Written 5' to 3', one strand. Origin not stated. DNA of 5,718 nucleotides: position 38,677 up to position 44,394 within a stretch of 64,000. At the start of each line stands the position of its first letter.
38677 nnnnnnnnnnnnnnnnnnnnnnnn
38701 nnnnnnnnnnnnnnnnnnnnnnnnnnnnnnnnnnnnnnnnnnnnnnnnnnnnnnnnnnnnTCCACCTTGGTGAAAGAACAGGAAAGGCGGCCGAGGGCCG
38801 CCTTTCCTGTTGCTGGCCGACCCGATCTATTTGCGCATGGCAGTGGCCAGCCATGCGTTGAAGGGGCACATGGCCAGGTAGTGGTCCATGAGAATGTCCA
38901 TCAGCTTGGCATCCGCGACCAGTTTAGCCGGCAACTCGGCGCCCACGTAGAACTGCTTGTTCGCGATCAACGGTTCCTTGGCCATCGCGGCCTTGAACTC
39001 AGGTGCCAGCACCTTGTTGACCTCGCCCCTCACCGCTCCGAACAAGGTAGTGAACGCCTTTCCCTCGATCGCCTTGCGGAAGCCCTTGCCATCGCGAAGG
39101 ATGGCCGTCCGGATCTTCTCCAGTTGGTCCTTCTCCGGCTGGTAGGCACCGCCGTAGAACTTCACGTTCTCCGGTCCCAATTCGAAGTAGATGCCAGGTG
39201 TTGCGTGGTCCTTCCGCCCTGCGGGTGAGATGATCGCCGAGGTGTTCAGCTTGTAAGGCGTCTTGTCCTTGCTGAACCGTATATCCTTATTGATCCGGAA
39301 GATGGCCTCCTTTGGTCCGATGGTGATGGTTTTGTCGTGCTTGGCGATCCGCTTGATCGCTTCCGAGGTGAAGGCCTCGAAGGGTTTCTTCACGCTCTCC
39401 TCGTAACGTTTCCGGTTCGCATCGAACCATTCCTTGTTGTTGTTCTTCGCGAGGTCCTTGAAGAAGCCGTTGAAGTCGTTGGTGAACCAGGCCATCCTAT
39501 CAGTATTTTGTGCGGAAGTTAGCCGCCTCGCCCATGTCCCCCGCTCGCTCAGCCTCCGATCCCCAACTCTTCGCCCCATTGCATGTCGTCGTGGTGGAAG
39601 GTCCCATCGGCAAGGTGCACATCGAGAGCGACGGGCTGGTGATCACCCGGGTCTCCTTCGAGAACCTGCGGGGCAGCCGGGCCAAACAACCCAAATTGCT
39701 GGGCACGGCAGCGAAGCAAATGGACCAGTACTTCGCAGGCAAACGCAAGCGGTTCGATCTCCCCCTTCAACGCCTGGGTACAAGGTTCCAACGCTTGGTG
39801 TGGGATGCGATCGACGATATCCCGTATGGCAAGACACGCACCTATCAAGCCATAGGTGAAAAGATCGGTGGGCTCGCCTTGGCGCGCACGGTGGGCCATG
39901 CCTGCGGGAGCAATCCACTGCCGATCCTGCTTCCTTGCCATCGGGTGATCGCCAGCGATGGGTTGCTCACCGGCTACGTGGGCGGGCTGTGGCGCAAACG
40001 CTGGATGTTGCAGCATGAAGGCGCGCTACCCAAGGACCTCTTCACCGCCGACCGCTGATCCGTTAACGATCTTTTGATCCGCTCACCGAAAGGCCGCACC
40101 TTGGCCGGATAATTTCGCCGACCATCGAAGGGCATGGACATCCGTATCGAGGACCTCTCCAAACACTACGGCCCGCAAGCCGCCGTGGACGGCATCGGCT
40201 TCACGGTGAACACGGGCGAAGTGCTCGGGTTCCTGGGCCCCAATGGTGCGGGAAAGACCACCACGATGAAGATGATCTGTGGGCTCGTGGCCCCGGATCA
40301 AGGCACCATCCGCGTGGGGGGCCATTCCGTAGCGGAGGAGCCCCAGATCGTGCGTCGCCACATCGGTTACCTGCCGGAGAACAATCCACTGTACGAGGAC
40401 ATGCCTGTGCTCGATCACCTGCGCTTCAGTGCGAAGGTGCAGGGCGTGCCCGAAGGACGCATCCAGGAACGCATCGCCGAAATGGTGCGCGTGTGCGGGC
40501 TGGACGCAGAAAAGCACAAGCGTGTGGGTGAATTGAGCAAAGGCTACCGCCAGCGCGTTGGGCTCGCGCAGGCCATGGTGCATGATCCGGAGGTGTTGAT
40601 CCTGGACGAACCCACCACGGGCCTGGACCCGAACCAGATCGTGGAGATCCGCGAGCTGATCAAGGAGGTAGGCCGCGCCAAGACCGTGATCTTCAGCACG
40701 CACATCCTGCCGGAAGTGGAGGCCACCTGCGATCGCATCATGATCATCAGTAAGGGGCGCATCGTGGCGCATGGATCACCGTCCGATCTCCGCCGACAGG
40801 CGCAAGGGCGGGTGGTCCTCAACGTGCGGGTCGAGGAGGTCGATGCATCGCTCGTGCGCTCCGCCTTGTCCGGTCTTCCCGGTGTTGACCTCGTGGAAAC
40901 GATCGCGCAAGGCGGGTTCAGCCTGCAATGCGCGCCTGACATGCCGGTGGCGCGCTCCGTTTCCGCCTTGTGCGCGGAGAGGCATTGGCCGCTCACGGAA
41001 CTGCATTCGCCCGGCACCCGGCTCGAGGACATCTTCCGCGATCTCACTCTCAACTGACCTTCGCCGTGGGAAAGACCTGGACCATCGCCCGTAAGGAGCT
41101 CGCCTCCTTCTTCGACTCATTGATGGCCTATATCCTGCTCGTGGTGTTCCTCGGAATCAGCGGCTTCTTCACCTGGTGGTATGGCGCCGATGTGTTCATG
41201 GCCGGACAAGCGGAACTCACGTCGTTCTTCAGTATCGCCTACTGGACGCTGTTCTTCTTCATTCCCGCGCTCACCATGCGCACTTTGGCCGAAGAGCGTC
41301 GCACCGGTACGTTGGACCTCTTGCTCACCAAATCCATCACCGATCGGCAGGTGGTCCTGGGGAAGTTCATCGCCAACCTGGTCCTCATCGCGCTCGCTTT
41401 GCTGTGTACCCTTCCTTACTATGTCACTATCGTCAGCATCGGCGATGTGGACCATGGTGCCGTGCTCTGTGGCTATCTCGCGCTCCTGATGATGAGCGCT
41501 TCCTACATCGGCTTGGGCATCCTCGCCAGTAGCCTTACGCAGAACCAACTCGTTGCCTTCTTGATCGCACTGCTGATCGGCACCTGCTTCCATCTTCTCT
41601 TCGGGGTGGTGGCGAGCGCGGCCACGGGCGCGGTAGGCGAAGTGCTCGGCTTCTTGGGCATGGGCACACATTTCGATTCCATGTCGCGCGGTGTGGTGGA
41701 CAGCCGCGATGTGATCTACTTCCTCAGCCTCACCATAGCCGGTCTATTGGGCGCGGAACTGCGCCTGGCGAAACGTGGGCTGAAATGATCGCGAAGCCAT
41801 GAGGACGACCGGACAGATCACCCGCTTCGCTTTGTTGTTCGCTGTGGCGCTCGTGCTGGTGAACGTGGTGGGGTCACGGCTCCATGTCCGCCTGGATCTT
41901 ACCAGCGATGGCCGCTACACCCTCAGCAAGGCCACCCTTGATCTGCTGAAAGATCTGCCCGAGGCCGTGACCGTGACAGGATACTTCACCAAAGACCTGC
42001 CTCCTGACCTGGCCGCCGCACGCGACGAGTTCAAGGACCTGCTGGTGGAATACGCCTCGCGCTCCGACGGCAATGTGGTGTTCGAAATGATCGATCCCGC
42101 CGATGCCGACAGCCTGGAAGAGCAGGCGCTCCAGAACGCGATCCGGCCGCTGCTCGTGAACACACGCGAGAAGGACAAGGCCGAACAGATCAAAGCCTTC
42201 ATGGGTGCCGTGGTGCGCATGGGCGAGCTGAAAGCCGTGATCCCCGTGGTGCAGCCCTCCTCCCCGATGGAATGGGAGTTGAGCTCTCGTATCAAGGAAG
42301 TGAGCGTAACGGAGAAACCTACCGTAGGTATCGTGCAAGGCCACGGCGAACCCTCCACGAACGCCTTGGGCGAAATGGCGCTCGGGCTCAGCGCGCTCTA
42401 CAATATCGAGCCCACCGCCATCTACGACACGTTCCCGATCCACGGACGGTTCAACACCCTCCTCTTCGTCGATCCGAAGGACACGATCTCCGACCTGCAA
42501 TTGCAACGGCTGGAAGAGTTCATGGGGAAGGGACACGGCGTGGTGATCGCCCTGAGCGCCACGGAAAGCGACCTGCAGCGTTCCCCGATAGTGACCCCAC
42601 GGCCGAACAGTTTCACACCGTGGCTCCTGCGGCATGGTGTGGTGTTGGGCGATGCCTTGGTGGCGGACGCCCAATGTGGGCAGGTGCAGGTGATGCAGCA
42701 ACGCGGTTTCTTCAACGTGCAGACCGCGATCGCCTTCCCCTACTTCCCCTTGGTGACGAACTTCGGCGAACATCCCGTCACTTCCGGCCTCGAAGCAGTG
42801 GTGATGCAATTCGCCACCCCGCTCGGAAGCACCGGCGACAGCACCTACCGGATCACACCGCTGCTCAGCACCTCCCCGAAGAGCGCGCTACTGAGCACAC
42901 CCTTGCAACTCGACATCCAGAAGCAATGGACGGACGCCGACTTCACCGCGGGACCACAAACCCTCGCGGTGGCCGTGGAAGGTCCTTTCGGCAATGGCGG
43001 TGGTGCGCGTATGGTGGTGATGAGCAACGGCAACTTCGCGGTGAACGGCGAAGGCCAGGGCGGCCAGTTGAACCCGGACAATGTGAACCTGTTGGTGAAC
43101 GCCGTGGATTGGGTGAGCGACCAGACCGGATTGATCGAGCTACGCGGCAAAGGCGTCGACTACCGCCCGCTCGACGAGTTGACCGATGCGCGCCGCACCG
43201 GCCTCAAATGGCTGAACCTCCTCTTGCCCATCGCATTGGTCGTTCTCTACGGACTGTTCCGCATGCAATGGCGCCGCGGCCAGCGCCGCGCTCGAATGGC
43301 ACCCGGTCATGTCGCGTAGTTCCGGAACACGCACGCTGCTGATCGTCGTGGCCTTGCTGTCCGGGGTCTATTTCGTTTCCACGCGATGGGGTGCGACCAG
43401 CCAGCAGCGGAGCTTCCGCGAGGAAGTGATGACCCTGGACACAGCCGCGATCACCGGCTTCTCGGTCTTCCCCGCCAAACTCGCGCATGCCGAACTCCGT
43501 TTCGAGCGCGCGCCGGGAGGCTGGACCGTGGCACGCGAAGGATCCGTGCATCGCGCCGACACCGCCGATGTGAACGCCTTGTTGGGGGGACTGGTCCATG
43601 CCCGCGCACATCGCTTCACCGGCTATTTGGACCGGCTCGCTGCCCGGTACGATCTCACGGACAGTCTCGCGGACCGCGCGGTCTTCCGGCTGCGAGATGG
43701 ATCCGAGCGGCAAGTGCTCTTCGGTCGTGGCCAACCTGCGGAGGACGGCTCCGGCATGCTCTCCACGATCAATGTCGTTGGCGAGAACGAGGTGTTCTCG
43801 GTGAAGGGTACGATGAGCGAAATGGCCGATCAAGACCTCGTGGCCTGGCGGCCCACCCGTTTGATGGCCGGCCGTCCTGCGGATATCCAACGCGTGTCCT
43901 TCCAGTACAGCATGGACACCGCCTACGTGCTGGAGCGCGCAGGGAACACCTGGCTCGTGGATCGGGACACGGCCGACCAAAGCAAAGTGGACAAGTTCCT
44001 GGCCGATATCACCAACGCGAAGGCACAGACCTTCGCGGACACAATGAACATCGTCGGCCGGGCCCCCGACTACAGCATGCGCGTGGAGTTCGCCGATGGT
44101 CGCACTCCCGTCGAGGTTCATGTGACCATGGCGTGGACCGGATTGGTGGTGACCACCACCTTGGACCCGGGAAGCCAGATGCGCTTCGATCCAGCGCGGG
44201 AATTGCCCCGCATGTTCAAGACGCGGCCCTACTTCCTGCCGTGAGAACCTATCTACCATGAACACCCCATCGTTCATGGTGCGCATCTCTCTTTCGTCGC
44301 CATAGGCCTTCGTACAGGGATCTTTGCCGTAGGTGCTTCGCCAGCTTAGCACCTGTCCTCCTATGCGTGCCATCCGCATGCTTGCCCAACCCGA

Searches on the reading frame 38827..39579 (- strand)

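Call 60: search_protein_families(library=pfam, proteins=[window:38827-39579:-], max_evalue=0.0001)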
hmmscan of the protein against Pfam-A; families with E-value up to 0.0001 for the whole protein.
window:38827-39579:- (250 aa): 1 family
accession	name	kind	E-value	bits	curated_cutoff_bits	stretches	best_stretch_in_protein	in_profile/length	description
PF09365.15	DUF2461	-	6e-59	199.9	22.8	1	38-243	4-208/208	Conserved hypothetical protein (DUF2461)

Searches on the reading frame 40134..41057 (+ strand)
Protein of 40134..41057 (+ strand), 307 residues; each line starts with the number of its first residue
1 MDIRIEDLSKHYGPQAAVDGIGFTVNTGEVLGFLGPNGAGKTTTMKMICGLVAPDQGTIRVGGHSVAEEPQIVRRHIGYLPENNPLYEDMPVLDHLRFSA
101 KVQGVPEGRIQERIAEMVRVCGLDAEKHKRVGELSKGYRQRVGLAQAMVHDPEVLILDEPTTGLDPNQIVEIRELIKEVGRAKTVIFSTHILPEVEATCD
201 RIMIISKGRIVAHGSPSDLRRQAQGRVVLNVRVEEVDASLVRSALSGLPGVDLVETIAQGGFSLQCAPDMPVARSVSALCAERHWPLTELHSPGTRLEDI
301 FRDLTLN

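Call 60: search_protein_families(library=pfam, proteins=[window:40134-41057:+], max_evalue=0.0001)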
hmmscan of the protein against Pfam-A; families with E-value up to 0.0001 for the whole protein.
window:40134-41057:+ (307 aa): 2 families
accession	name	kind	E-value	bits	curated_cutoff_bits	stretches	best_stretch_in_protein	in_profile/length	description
PF00005.33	ABC_tran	-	3e-33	115.8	25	1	19-162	2-137/137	ABC transporter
PF13304.12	AAA_21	-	1.7e-11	45.2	27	1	140-191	244-299/304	AAA domain, putative AbiEii toxin, Type IV TA system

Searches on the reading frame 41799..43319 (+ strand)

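Call 60: search_protein_families(library=pfam, proteins=[window:41799-43319:+], max_evalue=0.0001)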
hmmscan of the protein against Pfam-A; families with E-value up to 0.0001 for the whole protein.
window:41799-43319:+ (506 aa): 2 families
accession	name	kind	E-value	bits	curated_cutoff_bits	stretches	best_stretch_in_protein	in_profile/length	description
PF09822.16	ABC_transp_aux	-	4.1e-46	158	34.7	1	173-434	1-287/288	ABC-type uncharacterized transport system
PF23357.1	DUF7088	-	1.6e-24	86.5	27.8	1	37-140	2-105/105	Domain of unknown function (DUF7088)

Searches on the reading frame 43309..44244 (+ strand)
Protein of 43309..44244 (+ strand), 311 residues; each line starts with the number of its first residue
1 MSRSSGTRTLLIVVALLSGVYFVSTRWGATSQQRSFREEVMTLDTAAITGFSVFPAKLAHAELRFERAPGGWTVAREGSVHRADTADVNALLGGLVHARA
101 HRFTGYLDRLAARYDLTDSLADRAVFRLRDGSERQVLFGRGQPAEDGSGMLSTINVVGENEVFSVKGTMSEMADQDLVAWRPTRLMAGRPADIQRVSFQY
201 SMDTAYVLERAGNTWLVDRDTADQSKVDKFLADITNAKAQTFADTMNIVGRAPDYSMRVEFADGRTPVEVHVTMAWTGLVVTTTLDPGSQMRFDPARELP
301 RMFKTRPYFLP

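Call 60: search_protein_families(library=pfam, proteins=[window:43309-44244:+], max_evalue=0.0001)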
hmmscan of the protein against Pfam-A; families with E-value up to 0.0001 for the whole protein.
window:43309-44244:+ (311 aa): 1 family
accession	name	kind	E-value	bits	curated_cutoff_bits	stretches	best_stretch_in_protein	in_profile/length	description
PF14238.11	DUF4340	-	3.2e-11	44.2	25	1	82-244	10-169/183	Domain of unknown function (DUF4340)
